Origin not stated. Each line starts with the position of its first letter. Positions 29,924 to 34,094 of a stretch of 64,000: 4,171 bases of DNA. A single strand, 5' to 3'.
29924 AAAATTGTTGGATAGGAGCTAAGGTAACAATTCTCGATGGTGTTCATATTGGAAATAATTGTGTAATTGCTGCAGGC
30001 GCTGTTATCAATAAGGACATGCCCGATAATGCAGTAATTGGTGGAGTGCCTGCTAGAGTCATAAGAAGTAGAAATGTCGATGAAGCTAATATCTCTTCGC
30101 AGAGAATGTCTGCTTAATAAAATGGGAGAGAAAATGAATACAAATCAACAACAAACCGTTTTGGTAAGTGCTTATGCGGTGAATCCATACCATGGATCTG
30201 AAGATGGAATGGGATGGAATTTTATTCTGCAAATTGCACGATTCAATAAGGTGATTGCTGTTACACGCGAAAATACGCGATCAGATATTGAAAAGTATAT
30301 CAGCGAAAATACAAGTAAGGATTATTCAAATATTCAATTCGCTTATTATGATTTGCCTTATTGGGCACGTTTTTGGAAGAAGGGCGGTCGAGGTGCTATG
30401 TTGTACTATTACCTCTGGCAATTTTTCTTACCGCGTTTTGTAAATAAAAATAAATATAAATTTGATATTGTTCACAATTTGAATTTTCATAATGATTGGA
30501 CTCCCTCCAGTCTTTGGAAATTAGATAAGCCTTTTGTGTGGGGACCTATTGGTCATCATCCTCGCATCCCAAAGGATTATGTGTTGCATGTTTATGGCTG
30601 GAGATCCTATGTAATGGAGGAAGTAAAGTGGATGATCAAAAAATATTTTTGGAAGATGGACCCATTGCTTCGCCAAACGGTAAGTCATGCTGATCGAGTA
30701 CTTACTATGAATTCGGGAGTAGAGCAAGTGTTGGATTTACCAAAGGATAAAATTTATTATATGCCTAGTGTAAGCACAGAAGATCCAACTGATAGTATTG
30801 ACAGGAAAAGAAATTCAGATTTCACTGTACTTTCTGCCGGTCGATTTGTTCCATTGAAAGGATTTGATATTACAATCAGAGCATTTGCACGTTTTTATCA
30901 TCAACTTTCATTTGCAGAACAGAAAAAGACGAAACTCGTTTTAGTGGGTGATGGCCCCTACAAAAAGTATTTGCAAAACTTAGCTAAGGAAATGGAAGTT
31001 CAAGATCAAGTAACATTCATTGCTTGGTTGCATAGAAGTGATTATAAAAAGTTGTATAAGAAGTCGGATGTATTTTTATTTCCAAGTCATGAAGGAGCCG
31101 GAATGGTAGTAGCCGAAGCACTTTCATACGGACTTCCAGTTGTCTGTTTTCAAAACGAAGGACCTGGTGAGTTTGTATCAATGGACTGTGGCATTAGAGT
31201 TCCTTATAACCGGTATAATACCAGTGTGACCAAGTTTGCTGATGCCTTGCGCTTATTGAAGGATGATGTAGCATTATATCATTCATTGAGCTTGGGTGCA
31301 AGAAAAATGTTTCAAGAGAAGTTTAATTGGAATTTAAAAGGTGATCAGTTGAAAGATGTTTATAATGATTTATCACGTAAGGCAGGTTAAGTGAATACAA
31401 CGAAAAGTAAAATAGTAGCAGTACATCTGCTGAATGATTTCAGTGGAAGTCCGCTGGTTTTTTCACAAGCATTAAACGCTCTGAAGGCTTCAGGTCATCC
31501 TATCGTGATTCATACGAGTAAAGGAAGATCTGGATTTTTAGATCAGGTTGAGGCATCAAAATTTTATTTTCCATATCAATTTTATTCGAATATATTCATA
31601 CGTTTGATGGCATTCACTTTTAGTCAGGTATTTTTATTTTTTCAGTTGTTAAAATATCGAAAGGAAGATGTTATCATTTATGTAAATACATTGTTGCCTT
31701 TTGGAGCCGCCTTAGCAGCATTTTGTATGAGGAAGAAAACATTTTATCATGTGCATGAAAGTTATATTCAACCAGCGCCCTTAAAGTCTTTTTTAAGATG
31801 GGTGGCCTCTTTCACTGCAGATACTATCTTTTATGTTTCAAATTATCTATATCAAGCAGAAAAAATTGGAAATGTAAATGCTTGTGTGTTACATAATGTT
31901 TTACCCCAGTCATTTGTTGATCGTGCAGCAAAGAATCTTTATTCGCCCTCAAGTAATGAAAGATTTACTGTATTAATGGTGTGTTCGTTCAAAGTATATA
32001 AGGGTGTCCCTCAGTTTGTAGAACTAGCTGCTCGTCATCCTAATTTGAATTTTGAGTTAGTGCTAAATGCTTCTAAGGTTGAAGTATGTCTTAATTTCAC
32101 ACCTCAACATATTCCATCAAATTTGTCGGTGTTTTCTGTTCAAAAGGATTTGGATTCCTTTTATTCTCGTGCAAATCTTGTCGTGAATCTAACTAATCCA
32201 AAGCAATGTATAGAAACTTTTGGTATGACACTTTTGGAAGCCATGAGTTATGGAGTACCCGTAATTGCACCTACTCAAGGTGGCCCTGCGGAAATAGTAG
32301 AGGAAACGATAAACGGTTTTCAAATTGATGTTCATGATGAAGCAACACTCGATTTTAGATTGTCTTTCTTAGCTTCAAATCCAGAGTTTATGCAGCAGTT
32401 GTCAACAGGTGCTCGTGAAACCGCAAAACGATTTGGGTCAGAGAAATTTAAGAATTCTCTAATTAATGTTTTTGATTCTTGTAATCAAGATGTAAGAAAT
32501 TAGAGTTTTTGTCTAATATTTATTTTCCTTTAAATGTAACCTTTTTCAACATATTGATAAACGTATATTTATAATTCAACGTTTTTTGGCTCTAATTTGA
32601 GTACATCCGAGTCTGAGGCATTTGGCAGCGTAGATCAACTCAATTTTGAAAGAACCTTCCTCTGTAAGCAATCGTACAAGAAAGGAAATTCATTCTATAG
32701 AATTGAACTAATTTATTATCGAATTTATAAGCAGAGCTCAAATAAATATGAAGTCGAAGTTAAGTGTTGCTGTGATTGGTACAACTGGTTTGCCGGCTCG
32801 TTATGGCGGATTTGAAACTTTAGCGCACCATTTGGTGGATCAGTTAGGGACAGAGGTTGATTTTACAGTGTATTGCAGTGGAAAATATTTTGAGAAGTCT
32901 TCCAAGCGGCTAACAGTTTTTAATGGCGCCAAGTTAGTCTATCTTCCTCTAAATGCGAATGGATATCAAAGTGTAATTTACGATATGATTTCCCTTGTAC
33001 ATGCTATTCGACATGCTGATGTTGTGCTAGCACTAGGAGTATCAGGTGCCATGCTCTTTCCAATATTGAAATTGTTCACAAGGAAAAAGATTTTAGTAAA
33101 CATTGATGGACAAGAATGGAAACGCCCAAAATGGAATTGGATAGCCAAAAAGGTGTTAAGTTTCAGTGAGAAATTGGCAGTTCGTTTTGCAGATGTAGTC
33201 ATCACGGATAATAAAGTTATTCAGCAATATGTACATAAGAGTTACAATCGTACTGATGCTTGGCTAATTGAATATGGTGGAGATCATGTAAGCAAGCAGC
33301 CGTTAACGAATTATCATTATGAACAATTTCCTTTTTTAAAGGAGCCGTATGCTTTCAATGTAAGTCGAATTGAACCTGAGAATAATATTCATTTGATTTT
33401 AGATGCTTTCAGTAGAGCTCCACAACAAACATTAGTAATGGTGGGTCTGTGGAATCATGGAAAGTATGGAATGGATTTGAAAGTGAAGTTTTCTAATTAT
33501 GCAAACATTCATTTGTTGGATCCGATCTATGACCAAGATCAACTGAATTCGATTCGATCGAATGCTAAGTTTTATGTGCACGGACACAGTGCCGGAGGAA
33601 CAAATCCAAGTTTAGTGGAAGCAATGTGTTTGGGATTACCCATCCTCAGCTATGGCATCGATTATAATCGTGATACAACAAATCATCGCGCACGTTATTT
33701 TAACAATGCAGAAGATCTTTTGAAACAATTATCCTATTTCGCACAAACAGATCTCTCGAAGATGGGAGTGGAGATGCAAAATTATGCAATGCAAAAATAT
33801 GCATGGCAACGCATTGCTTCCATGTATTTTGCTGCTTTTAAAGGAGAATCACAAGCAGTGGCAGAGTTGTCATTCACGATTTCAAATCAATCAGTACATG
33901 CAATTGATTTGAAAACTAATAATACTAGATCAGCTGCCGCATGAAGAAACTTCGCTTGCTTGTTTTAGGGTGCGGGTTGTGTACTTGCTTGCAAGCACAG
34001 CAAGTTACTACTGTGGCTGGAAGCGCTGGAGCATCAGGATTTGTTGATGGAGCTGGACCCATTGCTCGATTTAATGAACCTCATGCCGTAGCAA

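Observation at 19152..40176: Wzx/Wzy polysaccharide operon with an embedded, translationally coupled T9SS type-B cargo and PorP/SprF module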

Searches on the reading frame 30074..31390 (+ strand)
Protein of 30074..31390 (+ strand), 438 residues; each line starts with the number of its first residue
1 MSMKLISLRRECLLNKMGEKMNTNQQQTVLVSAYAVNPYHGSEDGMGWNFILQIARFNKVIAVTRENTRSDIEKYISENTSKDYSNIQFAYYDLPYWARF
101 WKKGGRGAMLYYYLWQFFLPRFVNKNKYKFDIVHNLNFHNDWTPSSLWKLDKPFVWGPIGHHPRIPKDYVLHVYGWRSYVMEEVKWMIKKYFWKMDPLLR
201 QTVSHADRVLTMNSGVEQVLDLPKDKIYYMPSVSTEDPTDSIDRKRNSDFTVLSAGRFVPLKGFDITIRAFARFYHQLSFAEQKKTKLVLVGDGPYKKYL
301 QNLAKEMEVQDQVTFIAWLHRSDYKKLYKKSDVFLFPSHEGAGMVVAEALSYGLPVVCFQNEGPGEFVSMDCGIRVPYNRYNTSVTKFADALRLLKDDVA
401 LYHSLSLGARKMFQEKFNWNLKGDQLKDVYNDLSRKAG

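Call 4: search_protein_families(library=pfam, proteins=[window:30074-31390:+])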
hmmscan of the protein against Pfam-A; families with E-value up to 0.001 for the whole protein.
window:30074-31390:+ (438 aa): 3 families
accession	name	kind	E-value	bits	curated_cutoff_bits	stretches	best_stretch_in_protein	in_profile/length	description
PF00534.26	Glycos_transf_1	-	4.8e-31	108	26.4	1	245-411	11-171/172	Glycosyl transferases group 1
PF13692.12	Glyco_trans_1_4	-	3.2e-24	86.3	27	1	251-395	3-139/142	Glycosyl transferases group 1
PF20706.3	GT4-conflict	-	6.7e-13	48.8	26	1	231-419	179-378/385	Family 4 Glycosyltransferase in conflict systems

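Call 78: search_protein_families(library=ncbifam, proteins=[window:30122-31390:+], max_evalue=0.00001)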
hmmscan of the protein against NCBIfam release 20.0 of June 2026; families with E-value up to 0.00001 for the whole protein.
window:30122-31390:+ (422 aa): 26 families (the best 25 are shown)
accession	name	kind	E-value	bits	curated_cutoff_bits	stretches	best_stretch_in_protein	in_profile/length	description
NF041879.1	EPS_EpsH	equivalog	2.4e-26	92.5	800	1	92-415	93-414/431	exopolysaccharide biosynthesis glycosyltransferase EpsH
TIGR04157.1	glyco_rSAM_CFB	subfamily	2.6e-20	72.8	400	1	232-414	226-406/406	TIGR04157 family glycosyltransferase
TIGR03088.1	stp2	hypoth_equivalog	3.1e-19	69.3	409.05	1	212-416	173-372/374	TIGR03088 family PEP-CTERM/XrtA system glycosyltransferase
TIGR03999.1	thiol_BshA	equivalog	5.4e-17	61.8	273.7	1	264-417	224-373/375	N-acetyl-alpha-D-glucosaminyl L-malate synthase BshA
NF041876.1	EPS_EpsE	equivalog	1.7e-15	57.2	400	1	228-407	209-386/389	exopolysaccharide biosynthesis GT4 family glycosyltransferase EpsE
TIGR03449.1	mycothiol_MshA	equivalog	3.8e-14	52.4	462.5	1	235-417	222-403/406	D-inositol-3-phosphate glycosyltransferase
NF007396.0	PRK09922.1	equivalog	7.3e-11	41.5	385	1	261-356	205-303/361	lipopolysaccharide 1,6-galactosyltransferase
NF049988.1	MGlcDAGSynMgs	equivalog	1.6e-10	40.9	400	1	222-417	203-387/398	alpha-monoglucosyldiacylglycerol synthase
NF053787.1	GlcN_PG_synth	equivalog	1.7e-09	37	480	1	164-417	129-359/361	N-acetylglucosaminyl phosphatidylglycerol synthase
NF047880.1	glyco_SdgA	exception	2e-09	36.6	800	1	131-393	219-467/488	serine-aspartate repeat adhesin O-glycosyltransferase SdgA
NF047684.1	TeichurnBiosyTuaC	equivalog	5e-09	35.6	550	1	267-416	245-388/391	teichuronic acid biosynthesis protein TuaC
NF046085.1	XrtY_assoc_Gly1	equivalog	1e-08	34.5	400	1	169-414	143-381/387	XrtY-associated glycosyltransferase XYAG1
TIGR04047.1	MSMEG_0565_glyc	hypoth_equivalog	1.1e-08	34.5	259.85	1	279-413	240-370/373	MSMEG_0565 family glycosyltransferase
TIGR04063.1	stp3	hypoth_equivalog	2e-08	33.5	442.05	1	239-417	219-395/397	TIGR04063 family PEP-CTERM/XrtA system glycosyltransferase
TIGR02149.1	glgA_Coryne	subfamily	2.2e-08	33.6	302.4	1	236-416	207-389/391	glycogen synthase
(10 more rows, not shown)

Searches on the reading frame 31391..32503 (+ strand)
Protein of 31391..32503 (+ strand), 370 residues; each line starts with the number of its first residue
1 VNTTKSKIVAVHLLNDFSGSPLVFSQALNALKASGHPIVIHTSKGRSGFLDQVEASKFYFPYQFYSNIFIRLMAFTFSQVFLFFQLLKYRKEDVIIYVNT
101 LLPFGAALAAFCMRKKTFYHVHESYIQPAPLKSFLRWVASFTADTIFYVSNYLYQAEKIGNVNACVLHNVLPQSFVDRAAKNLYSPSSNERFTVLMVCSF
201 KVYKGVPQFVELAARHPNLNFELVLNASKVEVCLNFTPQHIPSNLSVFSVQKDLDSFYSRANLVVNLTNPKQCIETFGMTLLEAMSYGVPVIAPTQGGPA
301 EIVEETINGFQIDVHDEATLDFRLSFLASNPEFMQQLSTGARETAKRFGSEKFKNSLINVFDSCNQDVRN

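Call 4: search_protein_families(library=pfam, proteins=[window:31391-32503:+])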
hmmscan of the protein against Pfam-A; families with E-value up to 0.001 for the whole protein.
window:31391-32503:+ (370 aa): 3 families
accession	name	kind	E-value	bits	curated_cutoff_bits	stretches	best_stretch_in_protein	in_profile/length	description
PF00534.26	Glycos_transf_1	-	6.5e-18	65.3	26.4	1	188-343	12-171/172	Glycosyl transferases group 1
PF13692.12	Glyco_trans_1_4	-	2.9e-12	47.5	27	1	193-320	3-132/142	Glycosyl transferases group 1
PF13439.12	Glyco_transf_4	-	2.6e-07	31.2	28.5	1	28-154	12-145/170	Glycosyltransferase Family 4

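Call 78: search_protein_families(library=ncbifam, proteins=[window:31391-32503:+], max_evalue=0.00001)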
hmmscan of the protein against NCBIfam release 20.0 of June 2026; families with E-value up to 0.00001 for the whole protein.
window:31391-32503:+ (370 aa): 15 families
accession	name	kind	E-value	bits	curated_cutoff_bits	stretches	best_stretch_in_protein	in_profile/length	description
TIGR03999.1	thiol_BshA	equivalog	4.3e-13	48.9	273.7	1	231-357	243-366/375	N-acetyl-alpha-D-glucosaminyl L-malate synthase BshA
NF047881.1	glyco_SdgB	exception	1e-12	47.5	800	1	240-361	375-489/496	serine-aspartate repeat adhesin O-glycosyltransferase SdgB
TIGR02472.1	sucr_P_syn_N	equivalog_domain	1.8e-11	43.5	576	1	272-347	348-423/439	sucrose-phosphate synthase, putative, glycosyltransferase domain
NF047880.1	glyco_SdgA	exception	6.3e-11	41.5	800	1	208-353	336-479/488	serine-aspartate repeat adhesin O-glycosyltransferase SdgA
NF041876.1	EPS_EpsE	equivalog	1.3e-10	41.1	400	1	275-347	306-379/389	exopolysaccharide biosynthesis GT4 family glycosyltransferase EpsE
TIGR02470.1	sucr_synth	equivalog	1.9e-10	39.5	810.4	1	274-342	653-725/784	sucrose synthase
TIGR02468.1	sucrsPsyn_pln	equivalog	1.6e-09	36.2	1143.95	1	272-330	579-637/1051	sucrose-phosphate synthase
TIGR03088.1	stp2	hypoth_equivalog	2e-09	37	409.05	1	275-362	283-371/374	TIGR03088 family PEP-CTERM/XrtA system glycosyltransferase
TIGR03449.1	mycothiol_MshA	equivalog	1.9e-08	33.7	462.5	1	251-363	294-402/406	D-inositol-3-phosphate glycosyltransferase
NF007396.0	PRK09922.1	equivalog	7.4e-08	31.6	385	1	275-310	270-306/361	lipopolysaccharide 1,6-galactosyltransferase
NF012028.0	PRK15484.1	subfamily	3e-07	29.9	618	1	253-312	269-325/380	lipopolysaccharide N-acetylglucosaminyltransferase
NF038229.1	Glyco4_Geo_Pelo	equivalog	6.6e-07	28.6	400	1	253-360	230-332/338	GPMC system family 4 glycosyltransferase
NF050056.1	ProtGlycPglH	equivalog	3.4e-06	26.4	600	1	226-361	218-350/354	GalNAc-alpha-(1->4)-GalNAc-alpha-(1->3)-diNAcBac-PP-undecaprenol alpha-1,4-N-acetyl-D-galactosaminyltransferase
TIGR02149.1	glgA_Coryne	subfamily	5.7e-06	25.7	302.4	0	272-353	291-367/391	glycogen synthase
NF053787.1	GlcN_PG_synth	equivalog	9.2e-06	24.7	480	0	274-330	271-326/361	N-acetylglucosaminyl phosphatidylglycerol synthase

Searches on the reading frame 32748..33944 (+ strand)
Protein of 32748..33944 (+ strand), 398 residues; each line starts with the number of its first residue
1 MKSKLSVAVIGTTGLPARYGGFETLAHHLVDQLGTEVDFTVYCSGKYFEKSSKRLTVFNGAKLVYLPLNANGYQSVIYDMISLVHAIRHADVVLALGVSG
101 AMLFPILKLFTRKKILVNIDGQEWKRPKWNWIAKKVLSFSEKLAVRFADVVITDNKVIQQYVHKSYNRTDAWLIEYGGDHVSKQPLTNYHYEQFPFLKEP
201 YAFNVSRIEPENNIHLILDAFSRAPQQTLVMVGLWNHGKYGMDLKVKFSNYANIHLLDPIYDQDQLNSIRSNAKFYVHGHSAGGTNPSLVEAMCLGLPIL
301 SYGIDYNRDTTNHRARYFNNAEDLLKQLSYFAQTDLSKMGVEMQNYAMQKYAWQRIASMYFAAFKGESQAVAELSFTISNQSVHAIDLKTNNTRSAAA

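Call 4: search_protein_families(library=pfam, proteins=[window:32748-33944:+])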
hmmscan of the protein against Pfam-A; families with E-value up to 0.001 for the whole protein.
window:32748-33944:+ (398 aa): 3 families
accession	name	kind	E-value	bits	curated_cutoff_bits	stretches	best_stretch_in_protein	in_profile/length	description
PF09314.17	DUF1972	-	1.4e-26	93.7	25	1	7-179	4-186/186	Domain of unknown function (DUF1972)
PF00534.26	Glycos_transf_1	-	1.9e-10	41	26.4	1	197-329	13-153/172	Glycosyl transferases group 1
PF13692.12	Glyco_trans_1_4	-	9.4e-06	26.4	27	1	201-311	3-115/142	Glycosyl transferases group 1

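Call 5: search_protein_families(library=ncbifam, proteins=[window:32748-33944:+], max_evalue=0.001)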
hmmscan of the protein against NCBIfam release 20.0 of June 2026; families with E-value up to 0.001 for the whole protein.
window:32748-33944:+ (398 aa): 2 families
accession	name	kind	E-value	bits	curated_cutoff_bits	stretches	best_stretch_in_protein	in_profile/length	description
NF046071.1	B1-4RhmsylTfaseCps2T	equivalog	4.3e-58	197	500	1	6-363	3-383/384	beta 1-4 rhamnosyltransferase Cps2T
NF038229.1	Glyco4_Geo_Pelo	equivalog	4.7e-05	22.6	400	1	222-362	188-331/338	GPMC system family 4 glycosyltransferase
